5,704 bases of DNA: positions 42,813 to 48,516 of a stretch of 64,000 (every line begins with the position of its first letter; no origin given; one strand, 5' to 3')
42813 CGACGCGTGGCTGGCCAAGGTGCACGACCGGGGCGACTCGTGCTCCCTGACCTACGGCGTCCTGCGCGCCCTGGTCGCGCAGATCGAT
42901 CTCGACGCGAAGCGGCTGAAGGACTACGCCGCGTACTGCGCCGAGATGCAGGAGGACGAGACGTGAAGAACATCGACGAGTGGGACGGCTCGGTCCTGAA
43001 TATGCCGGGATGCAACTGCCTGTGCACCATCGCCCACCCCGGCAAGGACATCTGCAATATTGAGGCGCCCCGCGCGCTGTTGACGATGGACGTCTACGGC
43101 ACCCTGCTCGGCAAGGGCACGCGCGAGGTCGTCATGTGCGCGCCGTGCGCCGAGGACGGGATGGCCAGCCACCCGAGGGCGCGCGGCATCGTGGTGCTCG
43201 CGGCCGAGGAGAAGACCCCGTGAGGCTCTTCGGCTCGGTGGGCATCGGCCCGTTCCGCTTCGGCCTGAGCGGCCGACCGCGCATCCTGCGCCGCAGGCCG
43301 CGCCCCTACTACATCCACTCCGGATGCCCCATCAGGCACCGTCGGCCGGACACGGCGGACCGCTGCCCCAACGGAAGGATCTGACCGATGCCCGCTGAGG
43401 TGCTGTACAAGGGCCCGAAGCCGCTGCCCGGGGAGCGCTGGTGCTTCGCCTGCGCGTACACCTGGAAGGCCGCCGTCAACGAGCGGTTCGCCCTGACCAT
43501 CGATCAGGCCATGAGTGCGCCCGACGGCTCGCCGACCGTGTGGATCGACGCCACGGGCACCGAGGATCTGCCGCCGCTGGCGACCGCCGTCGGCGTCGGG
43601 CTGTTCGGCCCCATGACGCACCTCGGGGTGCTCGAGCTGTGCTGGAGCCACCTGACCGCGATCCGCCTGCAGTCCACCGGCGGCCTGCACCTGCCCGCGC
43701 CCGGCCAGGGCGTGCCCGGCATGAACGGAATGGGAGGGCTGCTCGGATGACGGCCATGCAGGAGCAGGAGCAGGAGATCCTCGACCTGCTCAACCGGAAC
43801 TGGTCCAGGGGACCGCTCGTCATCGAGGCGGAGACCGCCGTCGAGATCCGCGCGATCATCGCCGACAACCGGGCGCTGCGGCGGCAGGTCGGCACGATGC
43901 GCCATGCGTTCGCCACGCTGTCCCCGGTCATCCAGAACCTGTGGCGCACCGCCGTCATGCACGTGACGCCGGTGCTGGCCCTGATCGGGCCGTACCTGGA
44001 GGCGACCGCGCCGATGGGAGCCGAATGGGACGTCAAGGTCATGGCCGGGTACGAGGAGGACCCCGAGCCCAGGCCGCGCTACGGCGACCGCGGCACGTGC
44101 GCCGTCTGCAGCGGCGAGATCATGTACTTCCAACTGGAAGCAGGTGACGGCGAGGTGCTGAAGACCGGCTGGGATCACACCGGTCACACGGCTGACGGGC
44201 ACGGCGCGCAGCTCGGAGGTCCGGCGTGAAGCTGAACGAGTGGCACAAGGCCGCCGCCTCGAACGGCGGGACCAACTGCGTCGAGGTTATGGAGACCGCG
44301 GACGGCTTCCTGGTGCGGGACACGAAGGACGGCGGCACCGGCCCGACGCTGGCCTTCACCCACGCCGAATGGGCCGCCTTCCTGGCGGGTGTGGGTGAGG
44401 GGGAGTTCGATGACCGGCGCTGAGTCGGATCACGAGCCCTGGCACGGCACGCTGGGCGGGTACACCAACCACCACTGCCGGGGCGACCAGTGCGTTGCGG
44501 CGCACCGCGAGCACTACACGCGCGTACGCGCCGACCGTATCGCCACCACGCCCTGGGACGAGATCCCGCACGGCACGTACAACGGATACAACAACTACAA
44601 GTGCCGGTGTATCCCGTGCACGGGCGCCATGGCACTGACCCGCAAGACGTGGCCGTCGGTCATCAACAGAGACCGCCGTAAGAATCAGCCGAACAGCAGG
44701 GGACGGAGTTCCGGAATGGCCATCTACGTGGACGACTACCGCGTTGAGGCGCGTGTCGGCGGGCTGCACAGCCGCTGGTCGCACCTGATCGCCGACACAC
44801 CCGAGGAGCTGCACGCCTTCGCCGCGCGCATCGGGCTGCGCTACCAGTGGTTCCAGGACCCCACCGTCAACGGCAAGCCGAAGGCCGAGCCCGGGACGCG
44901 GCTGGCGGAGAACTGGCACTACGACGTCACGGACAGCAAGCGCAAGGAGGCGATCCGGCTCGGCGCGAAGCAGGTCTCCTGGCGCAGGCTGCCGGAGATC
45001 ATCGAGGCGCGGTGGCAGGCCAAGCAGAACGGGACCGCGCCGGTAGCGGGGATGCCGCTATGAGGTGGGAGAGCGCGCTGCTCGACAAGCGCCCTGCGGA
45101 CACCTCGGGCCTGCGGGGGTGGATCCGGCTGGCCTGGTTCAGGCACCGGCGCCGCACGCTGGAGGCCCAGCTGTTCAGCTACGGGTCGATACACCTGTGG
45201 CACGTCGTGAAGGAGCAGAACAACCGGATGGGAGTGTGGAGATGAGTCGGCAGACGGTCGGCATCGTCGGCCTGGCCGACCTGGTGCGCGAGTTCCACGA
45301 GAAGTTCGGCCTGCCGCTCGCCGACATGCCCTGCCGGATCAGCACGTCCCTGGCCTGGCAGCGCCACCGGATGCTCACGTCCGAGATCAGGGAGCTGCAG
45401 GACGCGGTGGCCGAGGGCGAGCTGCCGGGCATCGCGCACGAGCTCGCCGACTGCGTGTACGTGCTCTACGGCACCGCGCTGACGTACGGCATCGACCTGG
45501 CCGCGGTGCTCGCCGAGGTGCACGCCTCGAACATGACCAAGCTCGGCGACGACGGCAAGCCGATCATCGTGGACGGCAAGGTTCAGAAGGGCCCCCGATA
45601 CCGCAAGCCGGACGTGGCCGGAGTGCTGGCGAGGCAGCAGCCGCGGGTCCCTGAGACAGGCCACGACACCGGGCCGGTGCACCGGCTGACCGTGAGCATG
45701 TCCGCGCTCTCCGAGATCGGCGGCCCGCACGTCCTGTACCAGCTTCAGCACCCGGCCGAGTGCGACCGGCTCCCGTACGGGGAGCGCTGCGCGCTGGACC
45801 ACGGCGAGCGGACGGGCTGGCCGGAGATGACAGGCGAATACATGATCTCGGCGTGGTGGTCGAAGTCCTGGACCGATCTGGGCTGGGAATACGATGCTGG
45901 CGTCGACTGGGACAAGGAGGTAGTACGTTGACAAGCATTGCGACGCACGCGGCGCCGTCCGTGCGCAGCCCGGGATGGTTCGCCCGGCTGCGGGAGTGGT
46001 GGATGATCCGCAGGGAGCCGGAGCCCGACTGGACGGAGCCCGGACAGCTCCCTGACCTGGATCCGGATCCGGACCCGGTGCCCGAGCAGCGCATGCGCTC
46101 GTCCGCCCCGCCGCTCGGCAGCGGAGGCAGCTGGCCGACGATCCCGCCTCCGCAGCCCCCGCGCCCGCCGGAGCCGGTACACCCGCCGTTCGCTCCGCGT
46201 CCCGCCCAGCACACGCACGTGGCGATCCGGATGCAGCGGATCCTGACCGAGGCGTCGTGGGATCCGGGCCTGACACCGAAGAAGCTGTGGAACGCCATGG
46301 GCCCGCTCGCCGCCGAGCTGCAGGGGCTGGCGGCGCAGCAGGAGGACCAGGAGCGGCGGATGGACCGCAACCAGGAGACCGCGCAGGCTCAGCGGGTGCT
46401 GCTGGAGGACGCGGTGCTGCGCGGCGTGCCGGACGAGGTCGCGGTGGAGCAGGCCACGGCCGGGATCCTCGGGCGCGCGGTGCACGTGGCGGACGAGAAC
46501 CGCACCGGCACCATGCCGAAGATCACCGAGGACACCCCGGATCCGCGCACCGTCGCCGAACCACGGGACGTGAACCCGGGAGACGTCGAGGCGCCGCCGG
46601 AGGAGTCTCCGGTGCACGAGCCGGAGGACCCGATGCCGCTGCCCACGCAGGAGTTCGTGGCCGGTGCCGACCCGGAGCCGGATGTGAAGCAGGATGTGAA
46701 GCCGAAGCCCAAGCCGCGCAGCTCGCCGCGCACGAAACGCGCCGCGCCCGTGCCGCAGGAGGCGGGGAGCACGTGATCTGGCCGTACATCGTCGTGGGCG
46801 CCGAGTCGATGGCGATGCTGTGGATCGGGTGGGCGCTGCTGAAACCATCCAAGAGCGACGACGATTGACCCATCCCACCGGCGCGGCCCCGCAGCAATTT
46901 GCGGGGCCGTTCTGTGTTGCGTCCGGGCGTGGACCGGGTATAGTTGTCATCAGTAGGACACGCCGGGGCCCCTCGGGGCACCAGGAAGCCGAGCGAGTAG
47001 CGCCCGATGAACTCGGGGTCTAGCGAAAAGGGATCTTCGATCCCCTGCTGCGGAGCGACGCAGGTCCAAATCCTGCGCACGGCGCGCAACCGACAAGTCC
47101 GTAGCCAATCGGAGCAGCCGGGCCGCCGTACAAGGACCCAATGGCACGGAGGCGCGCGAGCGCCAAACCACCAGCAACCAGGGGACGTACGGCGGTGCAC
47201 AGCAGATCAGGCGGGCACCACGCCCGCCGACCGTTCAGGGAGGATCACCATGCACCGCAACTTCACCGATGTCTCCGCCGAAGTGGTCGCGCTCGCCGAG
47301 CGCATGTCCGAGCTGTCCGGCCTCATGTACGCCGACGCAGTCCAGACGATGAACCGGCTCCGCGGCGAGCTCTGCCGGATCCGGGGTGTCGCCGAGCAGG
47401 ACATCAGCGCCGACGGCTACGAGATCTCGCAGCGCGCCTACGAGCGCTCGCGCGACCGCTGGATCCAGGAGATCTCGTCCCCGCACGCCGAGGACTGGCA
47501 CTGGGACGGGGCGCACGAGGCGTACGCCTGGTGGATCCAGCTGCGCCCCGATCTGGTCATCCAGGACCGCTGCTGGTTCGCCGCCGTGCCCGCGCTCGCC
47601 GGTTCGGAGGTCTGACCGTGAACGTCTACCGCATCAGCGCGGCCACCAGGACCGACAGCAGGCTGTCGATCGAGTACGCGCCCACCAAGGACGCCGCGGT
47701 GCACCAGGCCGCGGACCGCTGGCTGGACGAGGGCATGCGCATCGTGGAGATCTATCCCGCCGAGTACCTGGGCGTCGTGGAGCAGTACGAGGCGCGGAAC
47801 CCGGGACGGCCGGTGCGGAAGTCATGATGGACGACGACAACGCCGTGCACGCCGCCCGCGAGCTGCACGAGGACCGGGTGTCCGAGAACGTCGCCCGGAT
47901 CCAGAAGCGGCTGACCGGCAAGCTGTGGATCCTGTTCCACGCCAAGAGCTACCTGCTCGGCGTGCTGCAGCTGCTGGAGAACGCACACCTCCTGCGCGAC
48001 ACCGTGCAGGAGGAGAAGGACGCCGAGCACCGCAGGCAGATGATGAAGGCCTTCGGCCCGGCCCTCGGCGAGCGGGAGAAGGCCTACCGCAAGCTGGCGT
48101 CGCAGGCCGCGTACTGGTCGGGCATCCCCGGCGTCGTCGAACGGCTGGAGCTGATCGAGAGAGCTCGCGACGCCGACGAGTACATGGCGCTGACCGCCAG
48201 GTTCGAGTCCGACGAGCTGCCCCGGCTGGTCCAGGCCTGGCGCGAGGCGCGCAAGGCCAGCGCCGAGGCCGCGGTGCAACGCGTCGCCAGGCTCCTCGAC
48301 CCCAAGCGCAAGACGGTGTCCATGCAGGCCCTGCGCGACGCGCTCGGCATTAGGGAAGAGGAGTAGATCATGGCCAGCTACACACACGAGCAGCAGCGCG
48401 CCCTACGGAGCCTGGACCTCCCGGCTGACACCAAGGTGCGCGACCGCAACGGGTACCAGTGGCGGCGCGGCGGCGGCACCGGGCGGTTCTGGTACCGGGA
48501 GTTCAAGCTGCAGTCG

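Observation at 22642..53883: Conserved start-associated motif TCAGGGA(A/G)G upstream of about 16 early/middle gene starts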

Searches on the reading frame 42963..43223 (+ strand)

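Call 41: search_protein_families(library=pfam, proteins=[window:42963-43223:+], max_evalue=0.01)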
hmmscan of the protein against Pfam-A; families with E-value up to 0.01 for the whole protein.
window:42963-43223:+ (86 aa): 1 family
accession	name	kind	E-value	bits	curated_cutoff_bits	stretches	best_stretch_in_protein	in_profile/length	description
PF19899.4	DUF6372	-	1.4e-07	31.9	27.4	1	15-64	8-62/68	Family of unknown function (DUF6372)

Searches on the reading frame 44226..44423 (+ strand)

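Call 41: search_protein_families(library=pfam, proteins=[window:44226-44423:+], max_evalue=0.01)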
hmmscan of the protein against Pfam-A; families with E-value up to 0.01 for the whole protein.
window:44226-44423:+ (65 aa): 1 family
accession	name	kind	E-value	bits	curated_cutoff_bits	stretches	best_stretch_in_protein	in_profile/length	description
PF04149.17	DUF397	-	4e-19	69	24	1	5-56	2-54/55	Domain of unknown function (DUF397)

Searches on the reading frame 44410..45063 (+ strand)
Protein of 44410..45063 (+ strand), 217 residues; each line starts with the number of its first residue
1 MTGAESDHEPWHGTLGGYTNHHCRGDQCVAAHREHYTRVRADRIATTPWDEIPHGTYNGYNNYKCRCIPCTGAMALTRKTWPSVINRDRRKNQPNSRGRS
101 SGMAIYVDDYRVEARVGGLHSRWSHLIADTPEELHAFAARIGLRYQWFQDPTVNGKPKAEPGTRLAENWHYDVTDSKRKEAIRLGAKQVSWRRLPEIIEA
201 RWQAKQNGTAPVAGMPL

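Call 42: search_protein_families(library=pfam, proteins=[window:44410-45063:+], max_evalue=0.01)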
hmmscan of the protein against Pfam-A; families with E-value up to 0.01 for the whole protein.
window:44410-45063:+ (217 aa): 1 family
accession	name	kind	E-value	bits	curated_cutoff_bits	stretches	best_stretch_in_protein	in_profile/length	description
PF13223.11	DUF4031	-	3.8e-22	78.8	25.6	1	105-199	1-74/76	Protein of unknown function (DUF4031)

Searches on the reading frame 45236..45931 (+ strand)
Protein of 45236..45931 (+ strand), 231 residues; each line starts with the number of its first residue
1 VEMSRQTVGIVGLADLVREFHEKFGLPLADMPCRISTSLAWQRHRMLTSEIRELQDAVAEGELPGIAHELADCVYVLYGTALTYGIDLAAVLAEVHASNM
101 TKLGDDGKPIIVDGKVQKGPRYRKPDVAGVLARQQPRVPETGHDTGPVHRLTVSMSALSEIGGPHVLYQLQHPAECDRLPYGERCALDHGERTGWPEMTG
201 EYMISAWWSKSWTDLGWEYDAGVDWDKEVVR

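Call 30: find_related_loci(query=window:45236-45931:+, collection=viral_contigs, flank=10000)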
Query window:45236-45931:+ (231 aa) in viral_contigs; peptide patterns used: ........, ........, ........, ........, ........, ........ (x = any residue, [..] = any of these).
25 stretches matched a pattern; 19 encode a relative of the query (tblastn E <= 1e-3); 19 distinct loci.
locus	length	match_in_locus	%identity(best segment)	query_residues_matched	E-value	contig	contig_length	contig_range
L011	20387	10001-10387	45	17-135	3e-29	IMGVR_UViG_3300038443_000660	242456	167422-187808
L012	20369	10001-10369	45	15-136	8e-27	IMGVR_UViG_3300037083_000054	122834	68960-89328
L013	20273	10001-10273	45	14-104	9e-22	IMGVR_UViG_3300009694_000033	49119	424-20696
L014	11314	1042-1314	45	14-104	9e-22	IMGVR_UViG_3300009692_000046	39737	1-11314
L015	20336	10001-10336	42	17-134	5e-21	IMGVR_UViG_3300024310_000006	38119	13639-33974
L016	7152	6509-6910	38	4-131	3e-19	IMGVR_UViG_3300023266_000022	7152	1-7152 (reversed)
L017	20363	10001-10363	40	15-127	2e-18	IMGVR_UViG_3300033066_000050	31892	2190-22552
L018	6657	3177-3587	34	5-134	5e-18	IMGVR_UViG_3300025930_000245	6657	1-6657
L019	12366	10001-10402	36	4-131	6e-18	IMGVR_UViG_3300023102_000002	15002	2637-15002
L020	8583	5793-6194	36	4-131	6e-18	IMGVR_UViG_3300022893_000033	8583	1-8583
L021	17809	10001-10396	39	13-127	1e-16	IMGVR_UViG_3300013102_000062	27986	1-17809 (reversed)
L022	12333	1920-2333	29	13-134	2e-14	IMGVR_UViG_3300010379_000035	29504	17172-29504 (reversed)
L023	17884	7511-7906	33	12-127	2e-14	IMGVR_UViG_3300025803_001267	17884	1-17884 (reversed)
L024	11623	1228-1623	33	12-127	2e-14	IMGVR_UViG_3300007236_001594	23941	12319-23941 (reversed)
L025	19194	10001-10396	33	12-127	2e-14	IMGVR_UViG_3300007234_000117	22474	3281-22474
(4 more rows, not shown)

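Call 42: search_protein_families(library=pfam, proteins=[window:45236-45931:+], max_evalue=0.01)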
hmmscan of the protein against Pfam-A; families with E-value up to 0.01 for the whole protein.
window:45236-45931:+ (231 aa): 2 families
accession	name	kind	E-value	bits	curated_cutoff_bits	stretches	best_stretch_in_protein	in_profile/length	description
PF01503.22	PRA-PH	-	5.7e-16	59.1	21.3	1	17-99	1-86/86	Phosphoribosyl-ATP pyrophosphohydrolase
PF03819.22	MazG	-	6.5e-05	23.6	22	1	45-95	8-62/74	MazG nucleotide pyrophosphohydrolase domain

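Call 79: find_encoding_contigs(protein=window:45236-45931:+, flank=10000, max_places=1)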
Protein window:45236-45931:+ (231 aa): no gene with exactly this product is on record in the collection.

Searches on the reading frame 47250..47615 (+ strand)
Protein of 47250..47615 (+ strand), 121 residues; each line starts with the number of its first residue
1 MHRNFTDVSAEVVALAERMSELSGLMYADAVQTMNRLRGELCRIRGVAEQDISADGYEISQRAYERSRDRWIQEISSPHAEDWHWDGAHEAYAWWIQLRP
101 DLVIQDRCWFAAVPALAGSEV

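Call 24: search_protein_families(library=pfam, proteins=[window:47250-47615:+], max_evalue=0.01)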
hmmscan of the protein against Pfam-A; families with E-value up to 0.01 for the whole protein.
window:47250-47615:+ (121 aa): 0 families

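Call 26: search_protein_families(library=phrogs, proteins=[window:47250-47615:+], max_evalue=0.001)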
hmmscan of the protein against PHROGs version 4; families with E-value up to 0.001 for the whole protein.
window:47250-47615:+ (121 aa): 0 families

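Call 81: find_encoding_contigs(protein=window:47250-47615:+, flank=7000, max_places=1)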
Protein window:47250-47615:+ (121 aa): 22 contigs read that carry it; 1 place shown.
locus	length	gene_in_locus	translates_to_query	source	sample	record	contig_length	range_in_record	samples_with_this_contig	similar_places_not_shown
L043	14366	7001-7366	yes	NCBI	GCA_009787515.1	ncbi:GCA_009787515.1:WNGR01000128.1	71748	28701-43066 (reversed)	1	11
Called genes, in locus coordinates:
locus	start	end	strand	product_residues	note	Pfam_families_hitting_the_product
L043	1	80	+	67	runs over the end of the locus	-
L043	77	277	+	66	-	-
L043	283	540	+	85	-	-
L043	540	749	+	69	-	-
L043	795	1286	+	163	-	-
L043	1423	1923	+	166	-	-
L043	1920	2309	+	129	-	-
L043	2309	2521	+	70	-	-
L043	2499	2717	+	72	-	-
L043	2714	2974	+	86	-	-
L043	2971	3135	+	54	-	-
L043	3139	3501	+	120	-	-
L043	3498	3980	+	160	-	-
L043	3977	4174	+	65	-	PF04149:DUF397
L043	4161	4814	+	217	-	PF13223:DUF4031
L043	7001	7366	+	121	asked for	-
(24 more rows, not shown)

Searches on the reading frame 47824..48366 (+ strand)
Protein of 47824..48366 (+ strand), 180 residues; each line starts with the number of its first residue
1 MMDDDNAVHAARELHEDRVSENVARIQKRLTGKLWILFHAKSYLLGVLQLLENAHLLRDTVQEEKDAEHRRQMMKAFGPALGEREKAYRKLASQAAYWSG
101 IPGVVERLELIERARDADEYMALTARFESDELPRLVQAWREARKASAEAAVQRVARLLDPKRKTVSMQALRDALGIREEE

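Call 42: search_protein_families(library=pfam, proteins=[window:47824-48366:+], max_evalue=0.01)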
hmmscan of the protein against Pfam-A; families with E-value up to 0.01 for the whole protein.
window:47824-48366:+ (180 aa): 1 family
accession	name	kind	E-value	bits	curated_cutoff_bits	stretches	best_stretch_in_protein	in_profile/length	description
PF18734.6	HEPN_AbiU2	-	0.0014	18.5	26.8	0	132-173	35-76/193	AbiU2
